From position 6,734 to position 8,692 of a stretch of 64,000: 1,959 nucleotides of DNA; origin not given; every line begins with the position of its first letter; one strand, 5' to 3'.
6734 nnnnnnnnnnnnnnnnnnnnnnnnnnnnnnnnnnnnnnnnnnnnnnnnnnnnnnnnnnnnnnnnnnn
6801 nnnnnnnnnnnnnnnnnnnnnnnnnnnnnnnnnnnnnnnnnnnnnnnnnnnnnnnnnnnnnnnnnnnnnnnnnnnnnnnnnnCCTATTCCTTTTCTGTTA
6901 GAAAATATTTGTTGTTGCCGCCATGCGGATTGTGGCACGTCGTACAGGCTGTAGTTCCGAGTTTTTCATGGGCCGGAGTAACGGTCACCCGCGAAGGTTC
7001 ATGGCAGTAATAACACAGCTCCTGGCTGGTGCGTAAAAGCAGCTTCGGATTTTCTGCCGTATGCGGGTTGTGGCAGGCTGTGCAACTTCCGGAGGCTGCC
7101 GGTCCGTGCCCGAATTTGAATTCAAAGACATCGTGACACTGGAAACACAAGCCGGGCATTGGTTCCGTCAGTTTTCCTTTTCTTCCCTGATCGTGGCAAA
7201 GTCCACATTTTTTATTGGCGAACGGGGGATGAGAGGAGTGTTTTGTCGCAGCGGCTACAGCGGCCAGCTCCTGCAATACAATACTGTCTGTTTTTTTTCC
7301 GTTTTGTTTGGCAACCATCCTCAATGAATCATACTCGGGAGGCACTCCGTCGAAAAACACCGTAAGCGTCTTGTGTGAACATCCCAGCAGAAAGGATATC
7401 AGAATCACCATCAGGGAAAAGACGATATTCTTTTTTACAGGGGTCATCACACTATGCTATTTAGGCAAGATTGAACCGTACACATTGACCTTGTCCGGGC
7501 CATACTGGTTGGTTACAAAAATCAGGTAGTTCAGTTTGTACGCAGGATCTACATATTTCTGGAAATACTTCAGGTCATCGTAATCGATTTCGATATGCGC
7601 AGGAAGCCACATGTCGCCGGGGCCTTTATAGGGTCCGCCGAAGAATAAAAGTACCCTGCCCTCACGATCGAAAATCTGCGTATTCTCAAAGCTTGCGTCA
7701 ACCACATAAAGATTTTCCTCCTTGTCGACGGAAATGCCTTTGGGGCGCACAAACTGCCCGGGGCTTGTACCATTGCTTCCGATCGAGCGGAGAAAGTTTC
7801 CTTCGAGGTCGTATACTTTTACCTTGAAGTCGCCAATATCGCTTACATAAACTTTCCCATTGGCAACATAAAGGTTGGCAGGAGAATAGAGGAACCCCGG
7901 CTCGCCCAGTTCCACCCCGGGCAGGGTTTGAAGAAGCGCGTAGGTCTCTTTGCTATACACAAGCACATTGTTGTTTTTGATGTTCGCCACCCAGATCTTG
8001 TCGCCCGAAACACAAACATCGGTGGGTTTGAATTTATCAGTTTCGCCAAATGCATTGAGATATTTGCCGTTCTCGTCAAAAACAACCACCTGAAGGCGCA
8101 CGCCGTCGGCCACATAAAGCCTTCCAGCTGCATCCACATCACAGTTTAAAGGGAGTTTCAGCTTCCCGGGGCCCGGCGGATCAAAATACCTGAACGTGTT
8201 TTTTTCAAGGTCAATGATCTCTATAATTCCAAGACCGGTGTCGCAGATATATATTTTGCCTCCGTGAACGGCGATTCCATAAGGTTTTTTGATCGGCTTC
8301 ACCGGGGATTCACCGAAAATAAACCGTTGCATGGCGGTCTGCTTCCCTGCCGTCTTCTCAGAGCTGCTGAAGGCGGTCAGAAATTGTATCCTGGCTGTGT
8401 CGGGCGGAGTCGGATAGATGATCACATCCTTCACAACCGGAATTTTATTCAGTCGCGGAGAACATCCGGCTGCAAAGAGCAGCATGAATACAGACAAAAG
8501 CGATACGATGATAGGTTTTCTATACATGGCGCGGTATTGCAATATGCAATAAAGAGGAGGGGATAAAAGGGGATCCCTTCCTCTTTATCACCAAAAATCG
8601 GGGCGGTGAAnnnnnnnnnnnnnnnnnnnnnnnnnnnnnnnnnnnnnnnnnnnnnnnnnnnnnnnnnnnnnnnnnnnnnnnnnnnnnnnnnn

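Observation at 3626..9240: Five-gene porin-cytochrome-like operon in a Bacteroidota-type genome: tetrahaem cytochrome, NHL propeller, pentahaem lipoprotein cytochrome, 655-aa beta-barrel, 15-haem cytochrome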

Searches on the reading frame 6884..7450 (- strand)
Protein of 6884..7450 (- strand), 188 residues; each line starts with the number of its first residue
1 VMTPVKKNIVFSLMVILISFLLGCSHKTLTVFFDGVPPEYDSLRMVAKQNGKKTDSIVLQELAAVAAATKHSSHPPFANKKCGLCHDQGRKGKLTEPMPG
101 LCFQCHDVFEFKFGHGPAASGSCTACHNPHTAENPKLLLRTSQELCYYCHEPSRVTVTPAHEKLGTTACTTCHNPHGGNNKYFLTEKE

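Call 4: search_protein_families(library=pfam, proteins=[window:6884-7450:-], max_evalue=0.01)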
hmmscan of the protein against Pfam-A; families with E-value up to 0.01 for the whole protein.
window:6884-7450:- (188 aa): 4 families
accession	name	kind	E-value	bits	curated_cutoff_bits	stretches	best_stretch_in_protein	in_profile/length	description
PF09699.15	Paired_CXXCH_1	-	5.1e-28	96.9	20.6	3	115-153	1-39/41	Doubled CXXCH motif (Paired_CXXCH_1)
PF14522.11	Cytochrome_C7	-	1.7e-06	28.2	24.8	1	119-174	12-67/67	Cytochrome c7 and related cytochrome c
PF14537.11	Cytochrom_c3_2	-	5.9e-06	27.1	25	1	122-181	8-72/79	Cytochrome c3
PF02085.21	Cytochrom_CIII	-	0.0034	18.1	22.9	0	64-150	18-101/101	Class III cytochrome C family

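Call 5: search_protein_families(library=ncbifam, proteins=[window:6884-7450:-], max_evalue=0.01)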
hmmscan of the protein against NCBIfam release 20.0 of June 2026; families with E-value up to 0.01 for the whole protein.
window:6884-7450:- (188 aa): 4 families
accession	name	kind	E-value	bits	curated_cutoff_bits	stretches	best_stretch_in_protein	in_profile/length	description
TIGR01905.1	paired_CXXCH_1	subfamily_domain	3e-26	91.1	25.2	3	115-151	1-37/41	doubled CXXCH domain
TIGR03508.1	decahem_SO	subfamily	2.3e-14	53.5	192.2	1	77-186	95-209/258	DmsE family decaheme c-type cytochrome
NF041028.1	decahem_GSU2203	exception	4.7e-12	45.7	325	1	75-186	124-242/317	GSU2203 family decaheme c-type cytochrome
NF045722.1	c3_cytochr_TmcA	equivalog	0.00053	19.8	114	0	46-108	23-89/125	acidic tetraheme cytochrome c3 TmcA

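Call 56: search_solved_structures(query=window:6884-7450:-, max_evalue=0.01)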
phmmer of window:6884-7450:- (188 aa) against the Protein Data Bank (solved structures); distinct sequences matched with E-value up to 0.01: 2.
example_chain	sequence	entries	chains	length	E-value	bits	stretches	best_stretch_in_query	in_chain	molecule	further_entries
6r2q_A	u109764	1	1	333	3.7e-11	46.2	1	95-179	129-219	Cystathionine beta-synthase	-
28pb_A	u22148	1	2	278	9.8e-05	25.2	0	119-182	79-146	Cytochrome c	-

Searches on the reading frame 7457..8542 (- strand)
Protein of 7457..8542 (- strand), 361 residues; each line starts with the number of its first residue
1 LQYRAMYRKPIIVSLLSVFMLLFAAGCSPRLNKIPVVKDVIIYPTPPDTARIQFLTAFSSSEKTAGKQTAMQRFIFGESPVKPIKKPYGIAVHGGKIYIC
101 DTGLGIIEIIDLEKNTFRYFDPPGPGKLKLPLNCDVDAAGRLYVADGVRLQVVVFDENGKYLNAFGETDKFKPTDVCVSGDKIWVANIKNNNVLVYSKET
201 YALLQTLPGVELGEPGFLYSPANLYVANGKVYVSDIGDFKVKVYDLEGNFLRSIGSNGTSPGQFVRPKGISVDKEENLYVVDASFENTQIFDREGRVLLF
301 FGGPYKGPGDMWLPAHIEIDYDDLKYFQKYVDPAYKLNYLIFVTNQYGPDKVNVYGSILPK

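Call 4: search_protein_families(library=pfam, proteins=[window:7457-8542:-], max_evalue=0.01)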
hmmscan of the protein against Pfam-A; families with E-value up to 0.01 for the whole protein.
window:7457-8542:- (361 aa): 4 families
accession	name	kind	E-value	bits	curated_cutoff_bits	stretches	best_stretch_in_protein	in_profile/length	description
PF01436.27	NHL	-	2.6e-14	52.8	20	0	173-196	4-28/28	NHL repeat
PF17170.10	DUF5128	-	1.2e-12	48.1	22.9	1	221-286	46-112/321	6-bladed beta-propeller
PF25021.1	TEN_NHL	-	0.00054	19.5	27.1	0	263-285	140-162/357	Teneurin NHL domain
PF08450.18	SGL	-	0.0079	16.3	26.3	0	135-182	190-236/246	SMP-30/Gluconolactonase/LRE-like region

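Call 5: search_protein_families(library=ncbifam, proteins=[window:7457-8542:-], max_evalue=0.01)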
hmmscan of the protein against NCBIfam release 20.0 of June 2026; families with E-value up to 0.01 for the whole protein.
window:7457-8542:- (361 aa): 6 families
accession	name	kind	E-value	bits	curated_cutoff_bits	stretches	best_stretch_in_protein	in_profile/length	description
NF035926.1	scyF_NHL_VPEP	equivalog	2.3e-35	122.4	350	2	181-308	163-290/376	scytonemin biosynthesis PEP-CTERM protein ScyF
NF047780.1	LIC12708_fam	subfamily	1.9e-07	30.3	150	1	221-299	59-154/391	LIC_12708 family protein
NF033206.1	ScyE_fam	subfamily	0.00064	19.3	80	0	128-151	7-30/333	ScyD/ScyE family protein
NF053768.1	CIS12_fam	equivalog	0.0023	16.7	860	0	136-288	51-191/715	CIS12 family contractile injection system protein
NF052228.1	T9SS_PorZ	equivalog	0.0081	14.6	260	0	240-291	407-457/757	type IX secretion system anionic LPS delivery protein PorZ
TIGR03866.1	PQQ_ABC_repeats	subfamily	0.01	15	287.3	0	181-247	11-71/310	PQQ-dependent catabolism-associated beta-propeller protein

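Call 57: search_solved_structures(query=window:7457-8542:-, max_evalue=0.001)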
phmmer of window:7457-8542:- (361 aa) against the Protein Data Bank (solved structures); distinct sequences matched with E-value up to 0.001: 34.
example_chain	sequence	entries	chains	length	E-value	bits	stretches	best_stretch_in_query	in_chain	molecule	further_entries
6d69_A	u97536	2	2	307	5.7e-30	107.6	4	229-319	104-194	NHL Repeat Region of D. melanogaster Thin | Thin, isoform D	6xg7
7qrx_A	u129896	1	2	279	3.4e-29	105.1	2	229-323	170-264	E3 ubiquitin-protein ligase TRIM71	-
9jur_A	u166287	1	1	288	3.8e-29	104.9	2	229-323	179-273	E3 ubiquitin-protein ligase TRIM71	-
6fpt_A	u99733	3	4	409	1e-28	103.5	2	231-322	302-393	E3 ubiquitin-protein ligase TRIM71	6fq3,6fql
8j72_A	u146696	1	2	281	2.8e-28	102.1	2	229-324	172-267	E3 ubiquitin-protein ligase TRIM71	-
7qrv_A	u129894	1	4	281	6.2e-24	87.8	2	227-312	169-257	Tripartite motif-containing protein 2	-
7b96_A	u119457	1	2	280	3.4e-23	85.4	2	227-312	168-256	Isoform 2 of Tripartite motif-containing protein 2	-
7b2r_A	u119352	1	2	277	3.5e-23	85.3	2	227-312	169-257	Tripartite motif-containing protein 2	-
7qrw_A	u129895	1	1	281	5e-22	81.5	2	229-311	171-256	Isoform 4 of Tripartite motif-containing protein 3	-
5ex7_A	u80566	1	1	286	2.9e-15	59.3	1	254-319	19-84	Brain tumor protein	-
1q7f_A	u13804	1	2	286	2.9e-15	59.3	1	254-319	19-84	brain tumor CG10719-PA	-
4zlr_A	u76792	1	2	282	3e-15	59.2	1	254-319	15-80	Brain tumor protein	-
7nyq_A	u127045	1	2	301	4.3e-10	42.2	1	254-326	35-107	Meiotic P26, isoform C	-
7djl_C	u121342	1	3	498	1.1e-08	37.6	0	226-286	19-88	Protein SUPPRESSOR OF QUENCHING 1, chloroplastic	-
7djm_A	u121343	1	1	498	3.6e-08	35.9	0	226-286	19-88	Protein SUPPRESSOR OF QUENCHING 1, chloroplastic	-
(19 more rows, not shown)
